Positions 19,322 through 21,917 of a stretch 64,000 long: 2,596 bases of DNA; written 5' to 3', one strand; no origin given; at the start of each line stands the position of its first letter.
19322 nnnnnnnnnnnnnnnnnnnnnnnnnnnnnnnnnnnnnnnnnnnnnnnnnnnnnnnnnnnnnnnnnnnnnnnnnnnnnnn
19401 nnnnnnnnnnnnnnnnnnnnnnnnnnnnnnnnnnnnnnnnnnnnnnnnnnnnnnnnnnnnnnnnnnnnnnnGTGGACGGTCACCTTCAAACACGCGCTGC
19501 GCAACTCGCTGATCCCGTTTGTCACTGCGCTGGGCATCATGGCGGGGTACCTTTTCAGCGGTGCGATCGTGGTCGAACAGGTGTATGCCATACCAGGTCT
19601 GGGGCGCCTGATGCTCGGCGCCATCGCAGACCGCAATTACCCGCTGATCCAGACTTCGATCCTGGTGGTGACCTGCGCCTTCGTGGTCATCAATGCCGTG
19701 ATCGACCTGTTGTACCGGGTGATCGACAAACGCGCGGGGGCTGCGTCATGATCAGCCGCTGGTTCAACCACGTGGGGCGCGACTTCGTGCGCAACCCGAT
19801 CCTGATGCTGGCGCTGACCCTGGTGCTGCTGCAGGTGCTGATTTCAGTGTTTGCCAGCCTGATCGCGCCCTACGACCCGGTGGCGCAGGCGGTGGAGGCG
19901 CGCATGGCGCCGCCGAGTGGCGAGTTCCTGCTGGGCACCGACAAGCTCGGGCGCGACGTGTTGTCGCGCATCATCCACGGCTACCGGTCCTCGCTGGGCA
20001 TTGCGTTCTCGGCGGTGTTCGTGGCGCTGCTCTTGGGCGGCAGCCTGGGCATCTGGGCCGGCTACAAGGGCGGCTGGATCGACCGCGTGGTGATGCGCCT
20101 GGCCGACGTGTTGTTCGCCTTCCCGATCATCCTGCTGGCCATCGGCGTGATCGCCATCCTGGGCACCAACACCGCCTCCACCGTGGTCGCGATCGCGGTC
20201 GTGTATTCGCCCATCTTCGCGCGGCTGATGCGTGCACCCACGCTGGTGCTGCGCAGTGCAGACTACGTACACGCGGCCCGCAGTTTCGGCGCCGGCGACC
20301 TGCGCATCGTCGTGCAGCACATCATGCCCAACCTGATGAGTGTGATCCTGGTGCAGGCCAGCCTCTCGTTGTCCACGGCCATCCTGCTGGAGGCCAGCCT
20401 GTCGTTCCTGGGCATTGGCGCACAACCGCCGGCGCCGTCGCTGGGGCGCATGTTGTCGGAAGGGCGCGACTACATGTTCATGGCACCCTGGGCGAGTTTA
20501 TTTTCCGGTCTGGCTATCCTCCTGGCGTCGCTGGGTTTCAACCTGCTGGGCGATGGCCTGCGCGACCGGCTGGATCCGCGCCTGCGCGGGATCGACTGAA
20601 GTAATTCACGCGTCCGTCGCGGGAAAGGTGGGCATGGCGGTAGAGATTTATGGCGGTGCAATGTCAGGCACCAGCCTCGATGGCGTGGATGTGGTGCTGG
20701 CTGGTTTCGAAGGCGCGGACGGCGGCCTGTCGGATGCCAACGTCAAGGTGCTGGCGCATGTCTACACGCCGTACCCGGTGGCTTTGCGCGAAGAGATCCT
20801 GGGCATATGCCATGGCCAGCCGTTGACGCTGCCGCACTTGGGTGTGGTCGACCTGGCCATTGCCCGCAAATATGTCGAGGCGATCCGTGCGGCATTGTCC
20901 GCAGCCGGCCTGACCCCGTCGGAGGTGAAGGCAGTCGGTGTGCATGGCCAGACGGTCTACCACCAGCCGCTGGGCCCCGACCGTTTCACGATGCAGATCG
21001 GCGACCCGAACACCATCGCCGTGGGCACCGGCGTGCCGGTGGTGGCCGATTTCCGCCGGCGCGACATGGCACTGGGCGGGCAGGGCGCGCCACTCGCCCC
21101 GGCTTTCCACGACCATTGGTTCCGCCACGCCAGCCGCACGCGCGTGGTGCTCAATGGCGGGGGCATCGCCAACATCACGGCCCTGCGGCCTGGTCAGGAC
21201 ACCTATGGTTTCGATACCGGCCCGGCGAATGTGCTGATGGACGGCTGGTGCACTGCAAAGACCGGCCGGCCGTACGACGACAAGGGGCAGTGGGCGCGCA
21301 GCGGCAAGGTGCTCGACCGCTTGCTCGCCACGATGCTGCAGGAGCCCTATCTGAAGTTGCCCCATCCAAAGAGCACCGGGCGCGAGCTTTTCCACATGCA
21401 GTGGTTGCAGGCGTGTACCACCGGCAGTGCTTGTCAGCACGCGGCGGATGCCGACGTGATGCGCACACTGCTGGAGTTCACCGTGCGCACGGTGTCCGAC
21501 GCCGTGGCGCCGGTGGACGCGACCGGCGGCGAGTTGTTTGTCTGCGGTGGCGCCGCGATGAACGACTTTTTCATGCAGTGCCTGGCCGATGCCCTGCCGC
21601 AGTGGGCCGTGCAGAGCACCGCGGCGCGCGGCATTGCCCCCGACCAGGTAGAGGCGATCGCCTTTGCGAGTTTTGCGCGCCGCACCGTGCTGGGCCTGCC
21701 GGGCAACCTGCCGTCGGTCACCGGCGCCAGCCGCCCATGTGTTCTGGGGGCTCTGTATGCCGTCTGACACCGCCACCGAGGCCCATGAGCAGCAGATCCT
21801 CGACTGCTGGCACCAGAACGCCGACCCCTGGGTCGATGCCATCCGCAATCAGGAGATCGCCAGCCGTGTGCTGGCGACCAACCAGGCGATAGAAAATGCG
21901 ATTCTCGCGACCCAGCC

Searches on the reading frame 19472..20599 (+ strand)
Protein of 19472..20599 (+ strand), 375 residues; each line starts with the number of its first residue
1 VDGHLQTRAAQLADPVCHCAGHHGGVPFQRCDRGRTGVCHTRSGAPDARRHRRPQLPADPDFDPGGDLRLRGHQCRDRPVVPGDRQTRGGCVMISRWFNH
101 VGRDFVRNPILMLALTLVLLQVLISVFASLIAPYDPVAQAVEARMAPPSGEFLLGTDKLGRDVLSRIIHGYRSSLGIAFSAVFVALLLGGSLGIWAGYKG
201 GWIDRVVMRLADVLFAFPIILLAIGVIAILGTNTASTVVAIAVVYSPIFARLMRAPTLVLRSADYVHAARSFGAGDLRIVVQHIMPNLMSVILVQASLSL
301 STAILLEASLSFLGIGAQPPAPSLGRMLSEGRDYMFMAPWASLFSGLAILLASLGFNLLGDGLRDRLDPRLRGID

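Call 11: search_protein_families(library=pfam, proteins=[window:19472-20599:+])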
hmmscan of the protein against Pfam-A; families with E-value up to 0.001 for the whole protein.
window:19472-20599:+ (375 aa): 2 families
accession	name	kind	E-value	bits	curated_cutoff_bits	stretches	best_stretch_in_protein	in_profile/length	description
PF00528.27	BPD_transp_1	-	1.2e-32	113.5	26.4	1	190-372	2-183/184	Binding-protein-dependent transport system inner membrane component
PF12911.12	OppC_N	-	2.9e-08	33.9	23.9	1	101-148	6-53/53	N-terminal TM domain of oligopeptide transport permease C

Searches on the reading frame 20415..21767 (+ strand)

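Call 22: search_protein_families(library=pfam, proteins=[window:20415-21767:+], max_evalue=10)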
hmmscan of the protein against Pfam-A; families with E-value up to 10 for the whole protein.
window:20415-21767:+ (450 aa): 2 families
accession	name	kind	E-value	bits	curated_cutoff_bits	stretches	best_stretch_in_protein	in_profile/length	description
PF03702.20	AnmK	-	2.7e-136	454.9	24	1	79-448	3-365/367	Anhydro-N-acetylmuramic acid kinase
PF02782.22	FGGY_C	-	0.0082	16.4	27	1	345-394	120-173/198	FGGY family of carbohydrate kinases, C-terminal domain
